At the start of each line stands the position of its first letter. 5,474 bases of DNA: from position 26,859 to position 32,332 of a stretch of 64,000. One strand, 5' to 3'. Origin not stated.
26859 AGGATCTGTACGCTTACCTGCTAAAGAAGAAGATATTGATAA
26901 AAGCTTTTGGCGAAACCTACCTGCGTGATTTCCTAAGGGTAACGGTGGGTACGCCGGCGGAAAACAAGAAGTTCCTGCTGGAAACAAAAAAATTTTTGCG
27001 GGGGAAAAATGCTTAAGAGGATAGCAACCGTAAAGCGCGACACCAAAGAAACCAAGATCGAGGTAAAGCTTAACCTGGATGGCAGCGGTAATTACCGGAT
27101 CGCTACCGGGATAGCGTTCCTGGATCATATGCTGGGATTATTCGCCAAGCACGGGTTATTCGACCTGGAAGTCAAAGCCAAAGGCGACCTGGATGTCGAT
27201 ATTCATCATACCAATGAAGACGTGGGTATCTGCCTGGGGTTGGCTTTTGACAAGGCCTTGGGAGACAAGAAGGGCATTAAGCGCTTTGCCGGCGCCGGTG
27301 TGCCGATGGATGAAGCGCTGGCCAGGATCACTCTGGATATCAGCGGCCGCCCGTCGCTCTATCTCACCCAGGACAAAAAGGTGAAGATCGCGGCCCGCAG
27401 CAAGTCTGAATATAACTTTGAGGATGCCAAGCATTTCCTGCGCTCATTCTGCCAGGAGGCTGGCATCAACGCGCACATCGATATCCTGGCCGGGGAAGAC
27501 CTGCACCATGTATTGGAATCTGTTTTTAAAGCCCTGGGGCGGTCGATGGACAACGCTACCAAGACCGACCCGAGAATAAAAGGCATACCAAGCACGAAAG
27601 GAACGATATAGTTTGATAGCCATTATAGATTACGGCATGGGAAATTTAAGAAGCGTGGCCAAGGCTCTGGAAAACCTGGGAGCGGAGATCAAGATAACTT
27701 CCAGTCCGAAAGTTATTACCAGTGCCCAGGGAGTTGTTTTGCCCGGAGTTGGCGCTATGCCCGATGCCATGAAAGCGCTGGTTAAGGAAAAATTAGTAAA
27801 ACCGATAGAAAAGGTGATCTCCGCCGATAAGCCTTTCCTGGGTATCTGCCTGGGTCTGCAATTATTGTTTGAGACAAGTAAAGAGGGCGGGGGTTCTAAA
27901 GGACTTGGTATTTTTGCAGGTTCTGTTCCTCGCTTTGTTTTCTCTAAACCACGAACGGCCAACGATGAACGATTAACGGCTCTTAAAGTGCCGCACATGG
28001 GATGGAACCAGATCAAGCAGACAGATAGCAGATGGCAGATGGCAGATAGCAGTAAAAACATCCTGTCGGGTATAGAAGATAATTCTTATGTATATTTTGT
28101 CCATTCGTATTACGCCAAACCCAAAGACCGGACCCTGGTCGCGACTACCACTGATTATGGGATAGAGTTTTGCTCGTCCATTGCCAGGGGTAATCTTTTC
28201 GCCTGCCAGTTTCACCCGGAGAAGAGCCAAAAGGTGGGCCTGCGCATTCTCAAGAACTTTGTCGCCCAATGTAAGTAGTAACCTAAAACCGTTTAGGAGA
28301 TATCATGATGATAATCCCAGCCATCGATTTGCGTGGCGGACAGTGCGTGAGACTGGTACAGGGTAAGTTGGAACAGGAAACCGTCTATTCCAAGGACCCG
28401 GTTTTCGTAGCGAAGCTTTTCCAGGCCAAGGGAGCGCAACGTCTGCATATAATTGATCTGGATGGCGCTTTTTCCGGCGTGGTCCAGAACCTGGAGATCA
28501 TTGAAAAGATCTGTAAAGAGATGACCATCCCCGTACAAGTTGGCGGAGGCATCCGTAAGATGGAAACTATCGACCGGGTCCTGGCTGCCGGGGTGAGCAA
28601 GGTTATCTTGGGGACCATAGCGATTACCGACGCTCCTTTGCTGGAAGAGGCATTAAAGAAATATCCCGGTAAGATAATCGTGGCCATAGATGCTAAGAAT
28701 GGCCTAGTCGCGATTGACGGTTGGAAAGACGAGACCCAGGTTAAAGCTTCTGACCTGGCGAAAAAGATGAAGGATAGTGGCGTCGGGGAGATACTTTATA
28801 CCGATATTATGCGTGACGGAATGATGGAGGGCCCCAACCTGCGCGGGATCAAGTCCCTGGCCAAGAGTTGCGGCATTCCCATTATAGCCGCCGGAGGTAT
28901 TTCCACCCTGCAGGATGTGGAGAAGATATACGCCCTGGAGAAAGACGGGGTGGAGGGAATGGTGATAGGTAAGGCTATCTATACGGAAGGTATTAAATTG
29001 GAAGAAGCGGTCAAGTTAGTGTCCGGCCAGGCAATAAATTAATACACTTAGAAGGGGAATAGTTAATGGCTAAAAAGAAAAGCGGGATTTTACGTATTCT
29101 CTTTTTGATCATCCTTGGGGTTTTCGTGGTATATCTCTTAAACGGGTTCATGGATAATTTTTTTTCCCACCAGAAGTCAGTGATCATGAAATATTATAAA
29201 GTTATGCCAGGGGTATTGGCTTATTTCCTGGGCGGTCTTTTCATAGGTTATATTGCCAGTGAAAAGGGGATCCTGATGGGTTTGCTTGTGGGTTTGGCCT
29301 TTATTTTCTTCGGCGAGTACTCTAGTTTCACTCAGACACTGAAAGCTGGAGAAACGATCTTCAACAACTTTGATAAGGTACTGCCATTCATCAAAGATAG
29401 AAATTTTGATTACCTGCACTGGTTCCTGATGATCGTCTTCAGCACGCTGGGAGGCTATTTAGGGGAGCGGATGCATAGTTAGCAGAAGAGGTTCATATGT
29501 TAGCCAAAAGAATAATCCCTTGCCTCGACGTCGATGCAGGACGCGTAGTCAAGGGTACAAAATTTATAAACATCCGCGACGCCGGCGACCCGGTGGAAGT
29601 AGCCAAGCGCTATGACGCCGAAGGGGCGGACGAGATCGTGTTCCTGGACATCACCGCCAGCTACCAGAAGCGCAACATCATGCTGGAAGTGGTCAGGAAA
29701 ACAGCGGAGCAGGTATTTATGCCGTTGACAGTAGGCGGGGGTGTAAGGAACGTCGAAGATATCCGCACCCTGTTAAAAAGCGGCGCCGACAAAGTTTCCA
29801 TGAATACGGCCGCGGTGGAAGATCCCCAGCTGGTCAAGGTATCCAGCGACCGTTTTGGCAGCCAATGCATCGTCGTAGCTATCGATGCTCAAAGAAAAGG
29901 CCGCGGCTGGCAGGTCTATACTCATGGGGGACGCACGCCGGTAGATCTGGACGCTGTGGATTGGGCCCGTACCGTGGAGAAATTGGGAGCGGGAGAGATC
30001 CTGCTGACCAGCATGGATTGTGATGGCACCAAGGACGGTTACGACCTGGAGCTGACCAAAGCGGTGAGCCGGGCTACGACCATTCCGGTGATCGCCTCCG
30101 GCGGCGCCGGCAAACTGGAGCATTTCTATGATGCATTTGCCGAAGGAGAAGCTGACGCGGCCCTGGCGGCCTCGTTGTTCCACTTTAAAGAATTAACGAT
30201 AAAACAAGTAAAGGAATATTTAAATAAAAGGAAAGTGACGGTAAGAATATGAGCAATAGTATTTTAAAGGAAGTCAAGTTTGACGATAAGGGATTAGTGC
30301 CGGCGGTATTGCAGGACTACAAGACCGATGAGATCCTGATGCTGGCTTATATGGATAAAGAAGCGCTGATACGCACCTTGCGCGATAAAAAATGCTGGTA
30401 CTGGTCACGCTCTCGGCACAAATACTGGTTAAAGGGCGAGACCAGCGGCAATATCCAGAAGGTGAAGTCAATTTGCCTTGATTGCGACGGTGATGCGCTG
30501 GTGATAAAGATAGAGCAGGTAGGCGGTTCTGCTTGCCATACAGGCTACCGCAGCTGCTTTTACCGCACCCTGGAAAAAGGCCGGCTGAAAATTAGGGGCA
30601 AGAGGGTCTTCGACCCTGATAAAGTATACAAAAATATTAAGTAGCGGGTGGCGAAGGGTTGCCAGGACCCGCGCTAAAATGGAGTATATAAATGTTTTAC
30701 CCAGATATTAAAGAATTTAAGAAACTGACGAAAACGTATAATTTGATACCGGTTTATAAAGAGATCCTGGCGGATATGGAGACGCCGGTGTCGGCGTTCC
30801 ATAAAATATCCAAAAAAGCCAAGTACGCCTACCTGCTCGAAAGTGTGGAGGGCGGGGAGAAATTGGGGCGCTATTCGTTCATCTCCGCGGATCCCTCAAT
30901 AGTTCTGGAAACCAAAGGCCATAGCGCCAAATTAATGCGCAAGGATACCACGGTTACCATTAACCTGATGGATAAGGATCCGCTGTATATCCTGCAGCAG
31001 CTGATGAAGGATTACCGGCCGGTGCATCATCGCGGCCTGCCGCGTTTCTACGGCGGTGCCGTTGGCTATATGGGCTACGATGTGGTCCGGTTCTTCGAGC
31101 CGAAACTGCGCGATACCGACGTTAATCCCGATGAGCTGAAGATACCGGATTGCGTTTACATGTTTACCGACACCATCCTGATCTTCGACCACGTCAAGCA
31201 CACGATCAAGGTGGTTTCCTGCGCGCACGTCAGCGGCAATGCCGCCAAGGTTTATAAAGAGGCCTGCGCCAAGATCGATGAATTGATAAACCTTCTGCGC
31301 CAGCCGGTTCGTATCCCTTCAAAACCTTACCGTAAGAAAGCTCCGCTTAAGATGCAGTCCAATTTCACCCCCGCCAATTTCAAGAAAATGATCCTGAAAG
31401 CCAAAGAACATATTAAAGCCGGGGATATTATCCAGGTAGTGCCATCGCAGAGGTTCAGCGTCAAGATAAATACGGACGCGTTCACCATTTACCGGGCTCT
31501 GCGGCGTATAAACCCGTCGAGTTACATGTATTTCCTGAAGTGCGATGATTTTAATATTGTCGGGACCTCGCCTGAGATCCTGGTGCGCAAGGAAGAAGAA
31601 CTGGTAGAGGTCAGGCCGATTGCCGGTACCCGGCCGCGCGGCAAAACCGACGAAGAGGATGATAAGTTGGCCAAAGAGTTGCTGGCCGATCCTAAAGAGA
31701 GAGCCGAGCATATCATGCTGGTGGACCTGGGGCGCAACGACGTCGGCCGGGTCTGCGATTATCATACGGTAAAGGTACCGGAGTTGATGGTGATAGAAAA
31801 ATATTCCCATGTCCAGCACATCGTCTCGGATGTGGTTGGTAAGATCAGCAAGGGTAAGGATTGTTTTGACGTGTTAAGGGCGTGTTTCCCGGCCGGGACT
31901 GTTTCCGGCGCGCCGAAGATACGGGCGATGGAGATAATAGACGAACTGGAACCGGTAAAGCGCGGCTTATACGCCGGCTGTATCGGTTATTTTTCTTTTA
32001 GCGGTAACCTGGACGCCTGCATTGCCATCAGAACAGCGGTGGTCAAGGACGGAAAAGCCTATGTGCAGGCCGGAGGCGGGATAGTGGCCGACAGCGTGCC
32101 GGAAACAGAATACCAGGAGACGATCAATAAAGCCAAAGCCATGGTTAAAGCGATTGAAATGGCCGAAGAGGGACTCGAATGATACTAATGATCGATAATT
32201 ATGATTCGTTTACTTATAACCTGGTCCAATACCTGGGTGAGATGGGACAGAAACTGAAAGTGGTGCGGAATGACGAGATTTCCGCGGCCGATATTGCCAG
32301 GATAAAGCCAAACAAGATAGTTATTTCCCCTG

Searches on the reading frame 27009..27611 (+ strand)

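Call 59: search_protein_families(library=pfam, max_evalue=0.000001, proteins=[window:27009-27611:+])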
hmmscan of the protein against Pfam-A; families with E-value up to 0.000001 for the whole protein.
window:27009-27611:+ (200 aa): 1 family
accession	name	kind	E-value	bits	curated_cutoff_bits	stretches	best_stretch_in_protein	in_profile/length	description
PF00475.24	IGPD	-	9e-56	188.4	27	1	33-180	1-144/144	Imidazoleglycerol-phosphate dehydratase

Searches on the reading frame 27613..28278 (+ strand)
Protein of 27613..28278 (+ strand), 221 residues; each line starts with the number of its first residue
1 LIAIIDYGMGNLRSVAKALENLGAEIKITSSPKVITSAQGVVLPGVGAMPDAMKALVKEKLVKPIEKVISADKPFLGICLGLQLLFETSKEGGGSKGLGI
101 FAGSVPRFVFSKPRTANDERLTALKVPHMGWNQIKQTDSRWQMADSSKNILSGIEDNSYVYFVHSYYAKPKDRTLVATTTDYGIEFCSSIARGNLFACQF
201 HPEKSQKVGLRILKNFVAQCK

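Call 59: search_protein_families(library=pfam, max_evalue=0.000001, proteins=[window:27613-28278:+])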
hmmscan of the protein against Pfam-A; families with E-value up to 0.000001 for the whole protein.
window:27613-28278:+ (221 aa): 1 family
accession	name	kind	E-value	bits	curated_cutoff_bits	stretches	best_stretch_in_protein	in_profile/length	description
PF00117.34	GATase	-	5.3e-24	85.4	22.8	1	4-219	2-189/190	Glutamine amidotransferase class-I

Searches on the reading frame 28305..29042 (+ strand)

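Call 59: search_protein_families(library=pfam, max_evalue=0.000001, proteins=[window:28305-29042:+])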
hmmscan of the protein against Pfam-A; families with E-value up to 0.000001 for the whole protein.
window:28305-29042:+ (245 aa): 4 families
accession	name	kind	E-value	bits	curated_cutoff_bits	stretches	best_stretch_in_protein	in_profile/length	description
PF00977.27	His_biosynth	-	1.4e-81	273.8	23.6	1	2-230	1-227/228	Histidine biosynthesis protein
PF01207.24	Dus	-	2.2e-10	40.6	20.4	0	140-227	133-219/311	Dihydrouridine synthase (Dus)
PF02581.23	TMP-TENI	-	2.6e-08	33.9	27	0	159-222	120-177/180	Thiamine monophosphate synthase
PF03060.21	NMO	-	2.6e-07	30.8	28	0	183-223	186-223/331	Nitronate monooxygenase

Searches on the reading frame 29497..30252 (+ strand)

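Call 59: search_protein_families(library=pfam, max_evalue=0.000001, proteins=[window:29497-30252:+])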
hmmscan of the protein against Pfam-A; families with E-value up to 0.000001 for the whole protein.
window:29497-30252:+ (251 aa): 2 families
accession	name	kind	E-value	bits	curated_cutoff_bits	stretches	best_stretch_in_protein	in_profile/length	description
PF00977.27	His_biosynth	-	1.9e-87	292.9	23.6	1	5-234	1-228/228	Histidine biosynthesis protein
PF03060.21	NMO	-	1.1e-08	35.3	28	0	151-241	143-239/331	Nitronate monooxygenase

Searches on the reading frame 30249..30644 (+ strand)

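Call 59: search_protein_families(library=pfam, max_evalue=0.000001, proteins=[window:30249-30644:+])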
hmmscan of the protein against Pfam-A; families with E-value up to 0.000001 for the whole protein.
window:30249-30644:+ (131 aa): 1 family
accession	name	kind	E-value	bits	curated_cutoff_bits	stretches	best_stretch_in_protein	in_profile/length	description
PF01502.23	PRA-CH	-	6.4e-34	116.1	27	1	31-105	1-74/74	Phosphoribosyl-AMP cyclohydrolase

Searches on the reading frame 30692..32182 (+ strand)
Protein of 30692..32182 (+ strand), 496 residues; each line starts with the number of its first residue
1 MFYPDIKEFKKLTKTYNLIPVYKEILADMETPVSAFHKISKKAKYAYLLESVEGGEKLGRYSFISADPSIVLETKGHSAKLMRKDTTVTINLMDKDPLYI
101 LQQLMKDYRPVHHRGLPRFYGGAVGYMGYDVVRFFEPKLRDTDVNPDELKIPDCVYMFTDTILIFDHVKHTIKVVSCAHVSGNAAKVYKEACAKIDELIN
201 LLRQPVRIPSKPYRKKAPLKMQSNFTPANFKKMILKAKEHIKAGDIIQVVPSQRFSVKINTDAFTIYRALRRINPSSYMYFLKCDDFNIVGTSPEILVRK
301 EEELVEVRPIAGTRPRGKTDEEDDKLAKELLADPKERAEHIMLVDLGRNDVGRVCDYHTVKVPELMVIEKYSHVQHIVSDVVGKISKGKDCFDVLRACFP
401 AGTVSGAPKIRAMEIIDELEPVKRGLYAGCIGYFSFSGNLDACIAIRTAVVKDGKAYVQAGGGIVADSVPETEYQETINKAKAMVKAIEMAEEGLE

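Call 59: search_protein_families(library=pfam, max_evalue=0.000001, proteins=[window:30692-32182:+])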
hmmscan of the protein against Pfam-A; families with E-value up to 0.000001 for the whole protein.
window:30692-32182:+ (496 aa): 2 families
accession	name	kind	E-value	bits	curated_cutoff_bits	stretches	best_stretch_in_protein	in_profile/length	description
PF00425.24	Chorismate_bind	-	7.4e-97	324.3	27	1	228-480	3-257/257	chorismate binding enzyme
PF04715.19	Anth_synt_I_N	-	2.5e-37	128.7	23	1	28-172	1-138/140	Anthranilate synthase component I, N terminal region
